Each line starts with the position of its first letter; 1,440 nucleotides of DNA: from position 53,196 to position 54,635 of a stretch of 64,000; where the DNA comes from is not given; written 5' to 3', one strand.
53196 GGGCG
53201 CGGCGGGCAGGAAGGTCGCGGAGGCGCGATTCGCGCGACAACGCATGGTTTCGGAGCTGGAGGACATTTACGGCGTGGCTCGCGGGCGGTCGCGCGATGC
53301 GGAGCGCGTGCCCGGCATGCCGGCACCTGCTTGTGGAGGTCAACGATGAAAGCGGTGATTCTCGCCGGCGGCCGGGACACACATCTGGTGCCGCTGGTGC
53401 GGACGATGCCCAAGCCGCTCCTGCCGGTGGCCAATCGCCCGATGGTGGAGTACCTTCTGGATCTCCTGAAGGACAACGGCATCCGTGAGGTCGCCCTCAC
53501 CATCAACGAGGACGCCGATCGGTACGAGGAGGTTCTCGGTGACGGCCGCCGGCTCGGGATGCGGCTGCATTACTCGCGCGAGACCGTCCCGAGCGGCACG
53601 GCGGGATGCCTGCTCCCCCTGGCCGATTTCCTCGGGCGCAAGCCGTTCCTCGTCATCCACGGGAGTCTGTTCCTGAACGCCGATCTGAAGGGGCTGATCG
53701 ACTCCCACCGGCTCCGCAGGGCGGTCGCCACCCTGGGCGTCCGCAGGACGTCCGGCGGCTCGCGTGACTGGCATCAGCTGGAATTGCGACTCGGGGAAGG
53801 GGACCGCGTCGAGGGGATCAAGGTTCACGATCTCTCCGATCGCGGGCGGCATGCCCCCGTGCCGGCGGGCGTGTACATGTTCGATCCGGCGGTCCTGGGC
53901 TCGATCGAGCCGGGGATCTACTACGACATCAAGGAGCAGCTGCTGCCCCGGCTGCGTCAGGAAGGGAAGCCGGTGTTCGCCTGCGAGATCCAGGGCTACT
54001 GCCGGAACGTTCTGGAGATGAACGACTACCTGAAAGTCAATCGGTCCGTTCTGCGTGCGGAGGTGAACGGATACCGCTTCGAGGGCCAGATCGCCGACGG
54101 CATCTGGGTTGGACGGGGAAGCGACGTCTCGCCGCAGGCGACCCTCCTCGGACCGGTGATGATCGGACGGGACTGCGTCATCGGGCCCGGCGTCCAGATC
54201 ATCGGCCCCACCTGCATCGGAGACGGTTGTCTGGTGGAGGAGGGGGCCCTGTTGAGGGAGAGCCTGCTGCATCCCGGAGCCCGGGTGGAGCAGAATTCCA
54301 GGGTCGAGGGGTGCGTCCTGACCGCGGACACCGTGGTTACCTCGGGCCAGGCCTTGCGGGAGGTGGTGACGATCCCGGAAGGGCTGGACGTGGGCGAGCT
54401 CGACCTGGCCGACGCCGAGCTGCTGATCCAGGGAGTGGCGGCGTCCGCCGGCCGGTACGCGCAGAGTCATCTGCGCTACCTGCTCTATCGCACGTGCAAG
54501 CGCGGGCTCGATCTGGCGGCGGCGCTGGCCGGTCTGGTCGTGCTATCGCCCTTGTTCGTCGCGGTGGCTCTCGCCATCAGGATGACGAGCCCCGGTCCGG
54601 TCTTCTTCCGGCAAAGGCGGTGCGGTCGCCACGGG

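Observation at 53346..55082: Fusion of a sugar-1-phosphate nucleotidylyltransferase with a WbaP-type phosphoglycosyltransferase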

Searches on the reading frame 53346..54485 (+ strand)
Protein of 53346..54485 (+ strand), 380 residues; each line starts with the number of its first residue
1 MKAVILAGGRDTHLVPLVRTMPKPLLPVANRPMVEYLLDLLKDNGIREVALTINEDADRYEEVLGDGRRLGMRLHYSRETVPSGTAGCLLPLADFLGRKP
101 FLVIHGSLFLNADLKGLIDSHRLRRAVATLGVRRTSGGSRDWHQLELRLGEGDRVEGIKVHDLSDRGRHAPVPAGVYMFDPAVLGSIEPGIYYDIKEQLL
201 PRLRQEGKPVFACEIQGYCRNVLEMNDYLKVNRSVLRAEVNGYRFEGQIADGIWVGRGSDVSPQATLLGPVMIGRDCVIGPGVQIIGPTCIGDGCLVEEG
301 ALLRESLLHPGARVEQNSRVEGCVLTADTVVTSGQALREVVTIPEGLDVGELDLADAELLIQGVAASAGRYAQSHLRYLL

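Call 7: search_solved_structures(query=window:53346-54485:+, max_evalue=0.001, show_alignments=4)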
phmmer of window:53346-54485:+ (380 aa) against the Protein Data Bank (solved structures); distinct sequences matched with E-value up to 0.001: 71 (the best 60 are shown).
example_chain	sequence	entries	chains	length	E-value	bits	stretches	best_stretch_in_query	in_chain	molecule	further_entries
8x7s_B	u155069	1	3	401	1.8e-35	126.3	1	1-319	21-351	UTP--glucose-1-phosphate uridylyltransferase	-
7whr_B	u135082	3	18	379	3.8e-30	108.8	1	1-316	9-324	Nucleotidyl transferase family protein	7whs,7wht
8yre_D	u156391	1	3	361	3.9e-25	92.3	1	1-340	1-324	Mannose-1-phosphate guanylyltransferase 1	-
7x8j_A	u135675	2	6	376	4.3e-25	92.1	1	1-340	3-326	Mannose-1-phosphate guanylyltransferase 1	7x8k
7d72_K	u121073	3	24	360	7.9e-24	88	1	1-345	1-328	Mannose-1-phosphate guanyltransferase beta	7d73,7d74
5ify_A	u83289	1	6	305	8.6e-19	71.4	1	2-128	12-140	Glucose-1-phosphate thymidylyltransferase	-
4y7t_A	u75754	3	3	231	2.5e-18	69.9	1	1-115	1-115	Nucleotidyl transferase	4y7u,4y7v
6n0u_A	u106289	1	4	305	9.3e-18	68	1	2-129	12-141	Glucose-1-phosphate thymidylyltransferase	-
4ho0_A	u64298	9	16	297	7.7e-17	65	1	1-130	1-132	Glucose-1-phosphate thymidylyltransferase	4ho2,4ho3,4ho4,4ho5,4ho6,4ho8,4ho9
1mp3_A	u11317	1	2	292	7.7e-17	65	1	2-132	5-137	GLUCOSE-1-PHOSPHATE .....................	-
1mc3_A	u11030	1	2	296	1.1e-16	64.4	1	1-111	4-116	GLUCOSE-1-PHOSPHATE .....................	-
3pkq_A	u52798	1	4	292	1.6e-16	63.9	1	2-132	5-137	Glucose-1-phosphate thymidylyltransferase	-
1h5s_D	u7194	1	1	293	2.7e-16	63.1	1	2-130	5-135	Glucose-1-phosphate thymidylyltransferase 1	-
3pkp_A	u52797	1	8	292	3e-16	63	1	2-132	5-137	Glucose-1-phosphate thymidylyltransferase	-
1h5r_A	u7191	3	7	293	3.3e-16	62.9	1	2-130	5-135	GLUCOSE-1-PHOSPHATE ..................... | Glucose-1-phosphate thymidylyltransferase 1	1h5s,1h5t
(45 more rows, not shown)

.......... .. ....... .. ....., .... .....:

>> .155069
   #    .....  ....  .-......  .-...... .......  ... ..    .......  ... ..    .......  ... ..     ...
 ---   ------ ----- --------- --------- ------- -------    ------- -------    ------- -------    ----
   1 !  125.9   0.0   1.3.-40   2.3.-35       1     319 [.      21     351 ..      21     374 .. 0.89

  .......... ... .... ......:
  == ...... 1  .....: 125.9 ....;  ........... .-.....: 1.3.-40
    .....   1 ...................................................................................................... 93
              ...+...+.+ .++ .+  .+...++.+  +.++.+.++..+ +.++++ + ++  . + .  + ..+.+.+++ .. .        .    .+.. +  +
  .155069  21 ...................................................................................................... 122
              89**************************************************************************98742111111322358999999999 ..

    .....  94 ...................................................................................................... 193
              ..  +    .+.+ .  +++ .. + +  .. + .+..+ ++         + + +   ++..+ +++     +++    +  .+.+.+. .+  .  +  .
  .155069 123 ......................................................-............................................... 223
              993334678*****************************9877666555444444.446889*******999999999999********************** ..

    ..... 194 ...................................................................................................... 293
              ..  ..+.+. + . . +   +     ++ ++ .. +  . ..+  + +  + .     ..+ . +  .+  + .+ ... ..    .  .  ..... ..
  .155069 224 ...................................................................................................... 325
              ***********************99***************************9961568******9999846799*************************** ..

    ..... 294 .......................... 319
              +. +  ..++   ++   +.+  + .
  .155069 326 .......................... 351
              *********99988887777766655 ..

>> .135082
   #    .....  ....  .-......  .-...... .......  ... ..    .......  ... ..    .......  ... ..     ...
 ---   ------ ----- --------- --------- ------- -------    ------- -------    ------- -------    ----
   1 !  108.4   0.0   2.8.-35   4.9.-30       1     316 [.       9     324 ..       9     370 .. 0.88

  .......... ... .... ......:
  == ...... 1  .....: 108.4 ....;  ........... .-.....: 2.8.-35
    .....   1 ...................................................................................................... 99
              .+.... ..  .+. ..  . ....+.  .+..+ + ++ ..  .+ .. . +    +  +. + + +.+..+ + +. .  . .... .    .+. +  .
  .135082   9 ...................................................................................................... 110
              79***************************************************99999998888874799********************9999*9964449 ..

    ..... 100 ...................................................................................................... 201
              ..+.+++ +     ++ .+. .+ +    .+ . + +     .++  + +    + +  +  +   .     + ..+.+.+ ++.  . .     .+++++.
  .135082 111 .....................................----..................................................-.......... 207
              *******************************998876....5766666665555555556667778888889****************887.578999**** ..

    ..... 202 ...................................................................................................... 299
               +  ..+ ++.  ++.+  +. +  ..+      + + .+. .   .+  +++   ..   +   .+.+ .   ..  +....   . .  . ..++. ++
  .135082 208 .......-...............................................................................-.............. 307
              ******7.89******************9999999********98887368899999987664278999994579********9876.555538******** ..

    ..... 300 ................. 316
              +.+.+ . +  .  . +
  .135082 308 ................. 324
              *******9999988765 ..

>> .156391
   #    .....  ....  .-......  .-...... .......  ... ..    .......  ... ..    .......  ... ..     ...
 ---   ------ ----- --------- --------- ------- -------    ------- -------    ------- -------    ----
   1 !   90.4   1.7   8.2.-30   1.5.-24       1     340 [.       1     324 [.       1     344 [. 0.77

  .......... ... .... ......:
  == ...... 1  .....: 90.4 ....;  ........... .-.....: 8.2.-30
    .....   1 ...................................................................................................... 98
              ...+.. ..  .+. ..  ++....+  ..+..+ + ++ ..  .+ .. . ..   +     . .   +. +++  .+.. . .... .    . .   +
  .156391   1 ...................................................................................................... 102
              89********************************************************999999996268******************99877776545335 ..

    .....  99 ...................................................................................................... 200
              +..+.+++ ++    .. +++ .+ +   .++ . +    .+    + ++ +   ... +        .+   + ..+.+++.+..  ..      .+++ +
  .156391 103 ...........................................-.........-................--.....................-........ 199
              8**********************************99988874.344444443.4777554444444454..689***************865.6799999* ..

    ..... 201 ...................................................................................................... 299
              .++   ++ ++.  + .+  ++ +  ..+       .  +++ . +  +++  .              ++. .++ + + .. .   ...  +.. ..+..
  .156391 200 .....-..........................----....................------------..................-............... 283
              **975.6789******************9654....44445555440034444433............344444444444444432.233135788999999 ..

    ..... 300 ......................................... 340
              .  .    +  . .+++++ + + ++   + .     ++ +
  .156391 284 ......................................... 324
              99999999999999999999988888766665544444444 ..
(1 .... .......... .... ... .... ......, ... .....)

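Call 53: search_protein_representatives(protein=window:53346-54461:+)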
Query: 372 residues. Proteins with E-value up to 0.001 (for the whole library): 32129; up to 1e-10: 10944; up to 1e-30: 748. The best 150 are listed.
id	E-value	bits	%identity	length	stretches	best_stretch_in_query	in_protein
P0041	2.0e-162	557.3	66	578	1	1-372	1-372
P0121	1.1e-96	340.9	82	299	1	104-288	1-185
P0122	1.9e-70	254.6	40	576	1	1-345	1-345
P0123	1.3e-68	248.6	62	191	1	1-191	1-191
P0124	3.7e-63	230.6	38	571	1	1-365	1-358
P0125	4.7e-63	230.3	37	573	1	1-362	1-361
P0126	6.9e-63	229.7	40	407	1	2-343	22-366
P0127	1.8e-61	225.0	34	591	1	4-343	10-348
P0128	1.9e-60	221.6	34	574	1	2-359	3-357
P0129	5.0e-60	220.3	35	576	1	1-343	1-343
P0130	6.9e-60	219.8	37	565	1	14-356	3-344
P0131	1.9e-59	218.4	35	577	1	1-365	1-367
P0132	5.6e-59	216.8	37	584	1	1-355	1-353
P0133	7.2e-58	213.2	36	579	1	1-328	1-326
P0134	9.6e-57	209.5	38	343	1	2-309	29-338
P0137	1.1e-55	206.0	33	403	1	2-326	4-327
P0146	5.0e-52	194.0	33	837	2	1-335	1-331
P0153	2.0e-50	188.7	32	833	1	1-344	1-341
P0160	1.5e-48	182.5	34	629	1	1-303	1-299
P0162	1.9e-48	182.1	35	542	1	1-331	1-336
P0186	1.4e-45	172.7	31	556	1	1-325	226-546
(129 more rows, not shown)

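Call 59: find_related_loci(query=A2, collection=genome_contigs, flank=6000)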
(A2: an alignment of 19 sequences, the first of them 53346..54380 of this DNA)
Query A2 (345 aa) in genome_contigs; peptide patterns used: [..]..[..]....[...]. (x = any residue, [..] = any of these).
177 stretches matched a pattern; 133 encode a relative of the query (tblastn E <= 1e-3); the best 80 are kept; 80 distinct loci.
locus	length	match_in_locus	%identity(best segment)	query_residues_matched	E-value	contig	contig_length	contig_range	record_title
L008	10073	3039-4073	83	1-345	0e+0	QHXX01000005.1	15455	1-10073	MAG: Acidobacteria bacterium isolate gp22 AA4 14_0903_16_40cm_scaffold_3977_curated, whole genome shotgun sequence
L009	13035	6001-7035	78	1-345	0e+0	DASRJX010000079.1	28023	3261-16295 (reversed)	MAG TPA_asm: Candidatus Cryosericum sp. isolate SMAG_U10147 k141_4026573, whole genome shotgun sequence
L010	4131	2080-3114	71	1-345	4e-174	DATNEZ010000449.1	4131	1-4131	MAG TPA_asm: Candidatus Binatia bacterium isolate SMAG_U11281 k141_4568917, whole genome shotgun sequence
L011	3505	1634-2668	66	1-345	1e-159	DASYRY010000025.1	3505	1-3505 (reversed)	MAG TPA_asm: Candidatus Polarisedimenticolia bacterium isolate SMAG_U4523 k141_1253922, whole genome shotgun sequence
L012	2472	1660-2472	82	1-271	8e-155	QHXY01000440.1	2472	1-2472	MAG: Acidobacteria bacterium isolate gp22 AA3 14_0903_13_30cm_scaffold_10512815_curated, whole genome shotgun sequence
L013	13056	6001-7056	36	2-344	3e-72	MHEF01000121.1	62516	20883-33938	MAG: Nitrospirae bacterium RBG_13_39_12 RBG_13_scaffold_473, whole genome shotgun sequence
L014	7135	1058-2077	39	2-341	3e-71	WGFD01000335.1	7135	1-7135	MAG: Deltaproteobacteria bacterium isolate S146_70 k151_835149, whole genome shotgun sequence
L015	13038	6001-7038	38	2-345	1e-70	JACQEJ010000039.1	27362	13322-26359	MAG: Deltaproteobacteria bacterium isolate NC_groundwater_1018_Pr1_S-0.65um_46_20 Montesol18_Sp65_coassembly_scaffold_21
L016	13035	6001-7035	38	1-345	9e-69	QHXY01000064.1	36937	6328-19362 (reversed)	MAG: Acidobacteria bacterium isolate gp22 AA3 14_0903_13_30cm_scaffold_613778_curated, whole genome shotgun sequence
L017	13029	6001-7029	36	2-345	4e-67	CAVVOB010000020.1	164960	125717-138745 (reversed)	MAG: Nitrospirota bacterium isolate MFD05942.bin.2.44 genome assembly, contig: contig_42647, whole genome shotgun sequen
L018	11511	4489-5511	36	2-343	1e-66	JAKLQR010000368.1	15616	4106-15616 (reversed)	MAG: Thermodesulfovibrionales bacterium isolate bin S2.74 k141_718556, whole genome shotgun sequence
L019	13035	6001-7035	34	2-343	4e-66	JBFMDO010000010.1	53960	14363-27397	MAG: Nitrospirota bacterium isolate MAG221 MAG221_10, whole genome shotgun sequence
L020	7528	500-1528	35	3-343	1e-65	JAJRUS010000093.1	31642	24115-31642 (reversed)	MAG: bacterium isolate Dive96_bin10.214 k141_3599515, whole genome shotgun sequence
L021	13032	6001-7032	34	2-343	9e-66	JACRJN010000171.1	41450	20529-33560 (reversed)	MAG: Candidatus Schekmanbacteria bacterium isolate NC_groundwater_1830_Pr3_B-0.1um_47_19 SR-2_scaffold_141_3651387, whol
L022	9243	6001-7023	37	1-343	1e-65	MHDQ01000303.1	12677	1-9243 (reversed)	MAG: Nitrospinae bacterium RIFCSPLOWO2_12_FULL_45_22 rifcsplowo2_12_scaffold_7648, whole genome shotgun sequence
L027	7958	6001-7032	34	2-343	3e-63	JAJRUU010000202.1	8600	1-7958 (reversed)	MAG: bacterium isolate Dive96_bin10.231 k141_2038263, whole genome shotgun sequence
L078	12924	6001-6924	28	16-345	4e-33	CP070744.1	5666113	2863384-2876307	MAG: Phycisphaerales bacterium isolate bin37 chromosome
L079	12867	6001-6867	28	1-314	2e-32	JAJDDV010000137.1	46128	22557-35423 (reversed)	MAG: Phycisphaerae bacterium isolate OFTM174 OFTM174_136, whole genome shotgun sequence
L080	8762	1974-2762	29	21-307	2e-32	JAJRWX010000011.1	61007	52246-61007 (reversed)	MAG: Planctomycetota bacterium isolate Dive96_bin2.90 k141_297721, whole genome shotgun sequence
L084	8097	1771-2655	29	1-320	3e-30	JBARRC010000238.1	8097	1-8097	MAG: Phycisphaerae bacterium isolate MFD13433_ilm_asm_bin31 k127_110667, whole genome shotgun sequence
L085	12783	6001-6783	28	21-307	7e-29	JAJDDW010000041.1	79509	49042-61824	MAG: Phycisphaerae bacterium isolate OFTM182 OFTM182_40, whole genome shotgun sequence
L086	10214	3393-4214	29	22-320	4e-29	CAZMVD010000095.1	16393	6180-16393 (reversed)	MAG TPA_asm: uncultured Phycisphaeraceae bacterium isolate SRP193661_co2_155 genome assembly, contig: NODE_3047_length_1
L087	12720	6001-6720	33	73-335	8e-29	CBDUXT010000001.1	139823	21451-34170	MAG TPA_asm: uncultured bacterium isolate SRR22302371_binner23_Refined_2 genome assembly, contig: ERZ26661859.20, whole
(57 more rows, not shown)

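Call 61: search_protein_families(library=pfam, proteins=[L079:5917-6972:+, L079:7034-8794:+, L084:1693-2709:+, L084:2615-4114:+, L087:5674-6804:+, L087:7040-8737:+, L078:5875-7869:+, L078:10791-12455:+, L027:5905-6945:+, L027:6949-7725:+], max_evalue=0.0001)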
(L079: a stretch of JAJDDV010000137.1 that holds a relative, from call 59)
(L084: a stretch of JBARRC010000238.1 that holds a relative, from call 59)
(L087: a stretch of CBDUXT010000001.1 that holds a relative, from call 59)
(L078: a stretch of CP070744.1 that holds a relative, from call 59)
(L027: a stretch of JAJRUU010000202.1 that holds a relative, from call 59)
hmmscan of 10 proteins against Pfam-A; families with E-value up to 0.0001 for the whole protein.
L079:5917-6972:+ (352 aa): 1 family
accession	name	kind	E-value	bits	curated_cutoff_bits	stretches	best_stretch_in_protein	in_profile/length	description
PF00483.29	NTP_transferase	-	2.6e-06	27.6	21.2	1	32-159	3-137/245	Nucleotidyl transferase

L079:7034-8794:+ (587 aa): 1 family
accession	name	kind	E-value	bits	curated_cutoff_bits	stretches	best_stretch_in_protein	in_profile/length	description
PF02397.22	Bac_transf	-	5.2e-61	205.7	27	1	372-562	1-178/179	Bacterial sugar transferase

L084:1693-2709:+ (339 aa): 1 family
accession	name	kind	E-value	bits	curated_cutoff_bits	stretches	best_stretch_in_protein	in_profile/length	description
PF00483.29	NTP_transferase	-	8e-07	29.3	21.2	1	30-159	3-137/245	Nucleotidyl transferase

L084:2615-4114:+ (500 aa): 1 family
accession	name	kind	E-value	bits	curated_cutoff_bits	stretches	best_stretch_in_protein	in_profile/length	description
PF02397.22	Bac_transf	-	1.2e-58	198.1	27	1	277-467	1-178/179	Bacterial sugar transferase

L087:5674-6804:+ (377 aa): 2 families
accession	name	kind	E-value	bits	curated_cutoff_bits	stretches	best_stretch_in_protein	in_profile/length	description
PF00483.29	NTP_transferase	-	9.8e-07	29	21.2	1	41-171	3-139/245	Nucleotidyl transferase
PF00132.30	Hexapep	-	8.2e-06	25.7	27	0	267-300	3-36/36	Bacterial transferase hexapeptide (six repeats)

L087:7040-8737:+ (566 aa): 1 family
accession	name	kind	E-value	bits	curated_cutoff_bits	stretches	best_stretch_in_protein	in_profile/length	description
PF02397.22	Bac_transf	-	2.7e-60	203.4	27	1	339-528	1-178/179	Bacterial sugar transferase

L078:5875-7869:+ (665 aa): 2 families
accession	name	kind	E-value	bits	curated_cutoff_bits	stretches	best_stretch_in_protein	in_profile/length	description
PF09721.15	Exosortase_EpsH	-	1.1e-55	189.2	25.7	1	386-639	2-253/254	Transmembrane exosortase (Exosortase_EpsH)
PF00483.29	NTP_transferase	-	3.7e-05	23.9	21.2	1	46-170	18-144/245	Nucleotidyl transferase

L078:10791-12455:+ (555 aa): 1 family
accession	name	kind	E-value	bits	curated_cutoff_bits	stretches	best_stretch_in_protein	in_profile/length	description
PF02397.22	Bac_transf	-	6.3e-59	198.9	27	1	332-522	1-178/179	Bacterial sugar transferase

L027:5905-6945:+ (347 aa): 3 families
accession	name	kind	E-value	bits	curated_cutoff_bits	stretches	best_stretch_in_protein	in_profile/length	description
PF00483.29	NTP_transferase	-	1.2e-23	84.5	21.2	1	33-250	1-226/245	Nucleotidyl transferase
PF00132.30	Hexapep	-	2.3e-14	52.8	27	2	286-319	2-35/36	Bacterial transferase hexapeptide (six repeats)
PF25084.1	LbH_EIF2B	-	1.6e-08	35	54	1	274-345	10-79/105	EIF2B subunit epsilon LbH domain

L027:6949-7725:+ (259 aa): 1 family
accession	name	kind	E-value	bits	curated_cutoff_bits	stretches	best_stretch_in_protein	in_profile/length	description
PF02397.22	Bac_transf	-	2.1e-66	223.3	27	1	66-254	1-179/179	Bacterial sugar transferase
